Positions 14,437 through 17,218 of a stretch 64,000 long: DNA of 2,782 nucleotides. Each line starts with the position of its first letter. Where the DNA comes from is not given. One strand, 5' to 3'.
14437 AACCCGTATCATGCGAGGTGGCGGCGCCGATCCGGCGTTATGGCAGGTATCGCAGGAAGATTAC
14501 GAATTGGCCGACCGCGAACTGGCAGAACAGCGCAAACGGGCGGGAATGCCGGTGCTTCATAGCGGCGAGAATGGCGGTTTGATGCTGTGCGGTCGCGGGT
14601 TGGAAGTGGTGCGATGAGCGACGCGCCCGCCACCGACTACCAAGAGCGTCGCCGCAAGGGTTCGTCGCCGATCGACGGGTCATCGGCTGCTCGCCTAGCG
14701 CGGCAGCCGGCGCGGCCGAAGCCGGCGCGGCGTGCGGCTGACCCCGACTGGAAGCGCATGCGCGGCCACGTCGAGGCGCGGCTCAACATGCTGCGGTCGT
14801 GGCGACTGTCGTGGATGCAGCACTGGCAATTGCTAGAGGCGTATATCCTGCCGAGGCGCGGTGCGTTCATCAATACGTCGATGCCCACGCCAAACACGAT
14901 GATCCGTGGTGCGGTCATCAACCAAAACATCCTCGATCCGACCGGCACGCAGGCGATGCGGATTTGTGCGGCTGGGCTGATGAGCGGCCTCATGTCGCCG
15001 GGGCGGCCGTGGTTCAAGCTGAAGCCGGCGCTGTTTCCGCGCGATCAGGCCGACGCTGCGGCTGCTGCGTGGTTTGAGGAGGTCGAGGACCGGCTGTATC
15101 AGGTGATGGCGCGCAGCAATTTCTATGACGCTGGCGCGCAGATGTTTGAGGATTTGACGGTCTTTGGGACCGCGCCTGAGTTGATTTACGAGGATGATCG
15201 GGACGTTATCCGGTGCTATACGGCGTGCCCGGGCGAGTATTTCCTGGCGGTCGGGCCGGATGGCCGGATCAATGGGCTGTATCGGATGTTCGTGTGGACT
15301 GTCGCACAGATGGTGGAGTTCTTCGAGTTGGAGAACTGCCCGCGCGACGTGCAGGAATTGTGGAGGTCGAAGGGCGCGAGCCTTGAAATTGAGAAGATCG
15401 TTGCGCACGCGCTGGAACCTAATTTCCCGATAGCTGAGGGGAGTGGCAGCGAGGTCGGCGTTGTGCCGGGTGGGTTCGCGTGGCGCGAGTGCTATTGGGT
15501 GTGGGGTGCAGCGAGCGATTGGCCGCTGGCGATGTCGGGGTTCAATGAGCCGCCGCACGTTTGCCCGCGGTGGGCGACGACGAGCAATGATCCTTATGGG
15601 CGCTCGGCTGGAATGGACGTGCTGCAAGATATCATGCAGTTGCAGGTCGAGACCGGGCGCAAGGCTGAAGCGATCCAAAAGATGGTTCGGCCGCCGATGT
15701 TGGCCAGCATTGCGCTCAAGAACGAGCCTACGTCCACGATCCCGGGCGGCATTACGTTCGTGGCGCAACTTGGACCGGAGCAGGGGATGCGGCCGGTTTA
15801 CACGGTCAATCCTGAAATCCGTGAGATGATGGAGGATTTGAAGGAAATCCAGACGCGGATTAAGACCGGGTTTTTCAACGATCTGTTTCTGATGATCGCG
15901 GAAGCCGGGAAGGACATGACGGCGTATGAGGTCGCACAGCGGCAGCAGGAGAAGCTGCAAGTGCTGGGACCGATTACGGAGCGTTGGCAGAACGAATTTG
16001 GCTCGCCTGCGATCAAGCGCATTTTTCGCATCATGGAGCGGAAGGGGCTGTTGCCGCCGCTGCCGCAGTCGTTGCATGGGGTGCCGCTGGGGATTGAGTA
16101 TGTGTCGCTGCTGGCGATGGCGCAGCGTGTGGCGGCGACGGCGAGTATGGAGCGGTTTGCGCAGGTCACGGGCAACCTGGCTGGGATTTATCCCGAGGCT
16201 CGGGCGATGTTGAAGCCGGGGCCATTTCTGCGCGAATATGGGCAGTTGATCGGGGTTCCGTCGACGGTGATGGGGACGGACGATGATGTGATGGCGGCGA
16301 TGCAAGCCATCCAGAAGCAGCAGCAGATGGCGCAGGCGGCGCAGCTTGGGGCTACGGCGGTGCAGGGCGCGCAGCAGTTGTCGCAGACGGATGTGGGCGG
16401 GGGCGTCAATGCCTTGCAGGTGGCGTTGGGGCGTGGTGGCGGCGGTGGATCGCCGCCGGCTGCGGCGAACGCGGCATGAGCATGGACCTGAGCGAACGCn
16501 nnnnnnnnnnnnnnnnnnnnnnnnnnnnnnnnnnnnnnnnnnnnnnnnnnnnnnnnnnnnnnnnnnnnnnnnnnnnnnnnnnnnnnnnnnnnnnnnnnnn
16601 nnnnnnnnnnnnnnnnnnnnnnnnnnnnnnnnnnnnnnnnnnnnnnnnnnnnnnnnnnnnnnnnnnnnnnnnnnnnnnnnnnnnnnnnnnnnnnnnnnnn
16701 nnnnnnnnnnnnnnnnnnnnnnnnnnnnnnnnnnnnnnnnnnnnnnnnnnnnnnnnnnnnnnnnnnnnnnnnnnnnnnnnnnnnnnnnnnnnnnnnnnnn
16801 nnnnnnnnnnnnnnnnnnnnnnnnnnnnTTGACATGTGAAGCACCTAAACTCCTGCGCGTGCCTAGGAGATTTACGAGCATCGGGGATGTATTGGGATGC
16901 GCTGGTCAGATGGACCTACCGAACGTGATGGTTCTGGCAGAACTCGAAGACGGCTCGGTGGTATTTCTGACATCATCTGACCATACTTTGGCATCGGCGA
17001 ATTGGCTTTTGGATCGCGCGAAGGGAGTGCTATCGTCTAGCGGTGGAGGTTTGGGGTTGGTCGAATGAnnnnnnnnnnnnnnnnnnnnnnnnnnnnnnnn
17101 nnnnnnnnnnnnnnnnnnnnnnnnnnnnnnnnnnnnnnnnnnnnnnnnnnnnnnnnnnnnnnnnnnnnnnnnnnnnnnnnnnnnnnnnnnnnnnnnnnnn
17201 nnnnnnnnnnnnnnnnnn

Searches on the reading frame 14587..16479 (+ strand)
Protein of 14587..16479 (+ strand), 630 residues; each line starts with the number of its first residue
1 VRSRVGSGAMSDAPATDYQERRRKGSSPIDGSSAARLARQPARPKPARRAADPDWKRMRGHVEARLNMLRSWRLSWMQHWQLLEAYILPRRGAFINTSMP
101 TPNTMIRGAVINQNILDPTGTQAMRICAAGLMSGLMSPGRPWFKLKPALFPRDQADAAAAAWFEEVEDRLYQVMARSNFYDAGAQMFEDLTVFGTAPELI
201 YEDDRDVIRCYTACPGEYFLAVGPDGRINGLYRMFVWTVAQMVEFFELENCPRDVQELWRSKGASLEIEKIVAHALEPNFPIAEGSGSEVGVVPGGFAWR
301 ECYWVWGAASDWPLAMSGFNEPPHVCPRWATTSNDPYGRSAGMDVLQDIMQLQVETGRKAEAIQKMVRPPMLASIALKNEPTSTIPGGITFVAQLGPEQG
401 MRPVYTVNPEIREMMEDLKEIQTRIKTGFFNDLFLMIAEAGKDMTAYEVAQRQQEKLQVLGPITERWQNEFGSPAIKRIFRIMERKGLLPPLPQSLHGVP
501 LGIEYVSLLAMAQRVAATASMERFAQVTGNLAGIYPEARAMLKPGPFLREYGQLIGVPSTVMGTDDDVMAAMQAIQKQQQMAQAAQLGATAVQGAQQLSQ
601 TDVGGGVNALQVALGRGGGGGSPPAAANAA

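Call 7: search_protein_families(library=pfam, proteins=[window:14587-16479:+], max_evalue=0.01)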
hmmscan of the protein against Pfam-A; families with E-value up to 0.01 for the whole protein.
window:14587-16479:+ (630 aa): 1 family
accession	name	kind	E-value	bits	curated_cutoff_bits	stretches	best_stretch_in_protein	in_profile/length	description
PF12236.14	Head-tail_con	-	9.1e-132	440.4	27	1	60-561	2-488/489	Bacteriophage head to tail connecting protein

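Call 13: find_related_loci(query=window:14587-16479:+, collection=viral_contigs, flank=5000)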
Query window:14587-16479:+ (630 aa) in viral_contigs; peptide patterns used: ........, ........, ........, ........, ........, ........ (x = any residue, [..] = any of these).
28 stretches matched a pattern; 11 encode a relative of the query (tblastn E <= 1e-3); 11 distinct loci.
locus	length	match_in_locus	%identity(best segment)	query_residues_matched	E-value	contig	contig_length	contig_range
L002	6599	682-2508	56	6-612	0e+0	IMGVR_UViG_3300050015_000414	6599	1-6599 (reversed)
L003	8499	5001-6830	56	5-612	0e+0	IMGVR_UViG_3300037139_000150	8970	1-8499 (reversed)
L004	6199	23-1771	58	32-612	0e+0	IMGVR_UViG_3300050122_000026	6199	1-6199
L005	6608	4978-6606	59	5-549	0e+0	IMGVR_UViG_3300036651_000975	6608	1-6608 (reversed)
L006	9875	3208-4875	42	61-618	4e-136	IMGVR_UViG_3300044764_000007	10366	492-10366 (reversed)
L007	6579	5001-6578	43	64-591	1e-133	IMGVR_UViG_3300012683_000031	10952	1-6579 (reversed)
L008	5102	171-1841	43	60-618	7e-134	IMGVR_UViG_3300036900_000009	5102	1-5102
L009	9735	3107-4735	43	65-615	4e-127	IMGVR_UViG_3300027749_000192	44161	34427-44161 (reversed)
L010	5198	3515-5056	37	46-568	2e-108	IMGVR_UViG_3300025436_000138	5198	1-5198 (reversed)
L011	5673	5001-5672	59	5-227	9e-78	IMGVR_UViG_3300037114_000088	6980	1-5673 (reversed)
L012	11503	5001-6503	26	62-581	3e-31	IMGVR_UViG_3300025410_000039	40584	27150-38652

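Call 62: find_related_loci(query=window:14587-16479:+, collection=genome_contigs, flank=4000)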
Query window:14587-16479:+ (630 aa) in genome_contigs; peptide patterns used: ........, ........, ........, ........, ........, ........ (x = any residue, [..] = any of these).
69 stretches matched a pattern; 1 encode a relative of the query (tblastn E <= 1e-3); 1 distinct loci.
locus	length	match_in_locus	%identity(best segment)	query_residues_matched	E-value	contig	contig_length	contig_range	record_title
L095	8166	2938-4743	63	11-610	0e+0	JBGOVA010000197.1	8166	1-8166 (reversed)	MAG: Micropepsaceae bacterium isolate OBJ_0618_7090110_126 k141_1074213_length_8166_cov_14.6997, whole genome shotgun se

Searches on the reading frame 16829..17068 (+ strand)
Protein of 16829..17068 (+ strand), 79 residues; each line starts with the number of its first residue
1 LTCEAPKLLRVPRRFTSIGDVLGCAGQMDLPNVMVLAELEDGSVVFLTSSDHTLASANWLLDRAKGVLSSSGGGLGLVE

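Call 7: search_protein_families(library=pfam, proteins=[window:16829-17068:+], max_evalue=0.01)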
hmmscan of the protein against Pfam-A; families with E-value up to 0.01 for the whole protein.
window:16829-17068:+ (79 aa): 0 families

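Call 32: find_homologous_proteins(query=window:16829-17068:+, max_evalue=0.1)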
Query window:16829-17068:+ (79 aa): 3 proteins with E <= 0.1 among 3 candidates. Only proteins of 43 to 139 residues were searched: fused or split forms outside these lengths cannot appear, so this answer is no evidence that the protein stands alone or is whole; lengths 'longer' or 'shorter' looks for them.
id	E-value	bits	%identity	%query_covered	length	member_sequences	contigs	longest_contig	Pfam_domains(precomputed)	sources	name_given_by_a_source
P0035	9.3e-24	101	100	66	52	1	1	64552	-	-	-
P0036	1.5e-19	87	68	82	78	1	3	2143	-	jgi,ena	-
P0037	1.8e-15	74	69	73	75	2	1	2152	-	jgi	jgi:hypothetical protein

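Call 33: search_protein_families(library=phrogs, proteins=[window:16829-17068:+], max_evalue=0.1)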
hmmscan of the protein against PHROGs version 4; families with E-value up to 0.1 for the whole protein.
window:16829-17068:+ (79 aa): 1 family
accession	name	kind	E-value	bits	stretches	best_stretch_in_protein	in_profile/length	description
phrog_11040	-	unknown function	0.065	14.1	1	24-68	24-65/71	-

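Call 34: find_encoding_contigs(protein=P0036, flank=3000, max_places=5)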
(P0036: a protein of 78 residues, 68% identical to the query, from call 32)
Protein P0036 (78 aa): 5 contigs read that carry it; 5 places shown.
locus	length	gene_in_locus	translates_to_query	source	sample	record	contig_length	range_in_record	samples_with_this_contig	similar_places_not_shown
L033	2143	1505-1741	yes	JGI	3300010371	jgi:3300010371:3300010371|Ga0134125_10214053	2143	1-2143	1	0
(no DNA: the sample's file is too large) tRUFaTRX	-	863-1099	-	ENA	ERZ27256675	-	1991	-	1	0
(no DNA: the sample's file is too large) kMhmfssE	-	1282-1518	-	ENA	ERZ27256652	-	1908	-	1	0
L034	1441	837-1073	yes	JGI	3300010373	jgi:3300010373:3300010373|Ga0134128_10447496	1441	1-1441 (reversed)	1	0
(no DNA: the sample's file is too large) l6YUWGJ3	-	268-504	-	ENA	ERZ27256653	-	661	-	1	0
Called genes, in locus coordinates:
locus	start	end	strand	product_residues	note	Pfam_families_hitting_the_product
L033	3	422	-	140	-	?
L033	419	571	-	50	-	-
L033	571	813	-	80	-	-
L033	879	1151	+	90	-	PF13560:HTH_31 (weak), PF12844:HTH_19, PF01381:HTH_3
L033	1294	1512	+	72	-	-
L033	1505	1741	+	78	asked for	-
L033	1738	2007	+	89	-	-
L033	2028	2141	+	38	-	?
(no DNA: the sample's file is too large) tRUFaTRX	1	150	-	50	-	?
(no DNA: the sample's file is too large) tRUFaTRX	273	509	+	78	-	PF13560:HTH_31 (weak), PF12844:HTH_19, PF01381:HTH_3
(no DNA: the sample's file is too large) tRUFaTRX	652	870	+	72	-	-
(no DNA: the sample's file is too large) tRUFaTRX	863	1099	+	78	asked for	-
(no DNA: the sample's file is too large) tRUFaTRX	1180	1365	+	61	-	-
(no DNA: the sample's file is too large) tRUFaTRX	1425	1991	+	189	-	?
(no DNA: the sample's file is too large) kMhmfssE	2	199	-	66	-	?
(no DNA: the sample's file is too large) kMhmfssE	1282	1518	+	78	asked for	-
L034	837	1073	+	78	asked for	-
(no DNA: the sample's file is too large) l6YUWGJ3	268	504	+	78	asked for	-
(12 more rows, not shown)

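Call 35: find_encoding_contigs(protein=P0037, flank=3000, max_places=5)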
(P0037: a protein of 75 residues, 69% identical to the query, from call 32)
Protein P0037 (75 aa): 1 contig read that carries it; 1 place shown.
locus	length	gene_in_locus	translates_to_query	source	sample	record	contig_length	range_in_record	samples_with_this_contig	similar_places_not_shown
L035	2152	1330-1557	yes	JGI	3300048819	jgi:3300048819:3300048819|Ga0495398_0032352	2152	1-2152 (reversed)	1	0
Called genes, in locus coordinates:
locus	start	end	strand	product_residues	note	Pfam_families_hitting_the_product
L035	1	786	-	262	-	?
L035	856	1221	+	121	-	PF01797:Y1_Tnp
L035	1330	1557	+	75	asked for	-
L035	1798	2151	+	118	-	?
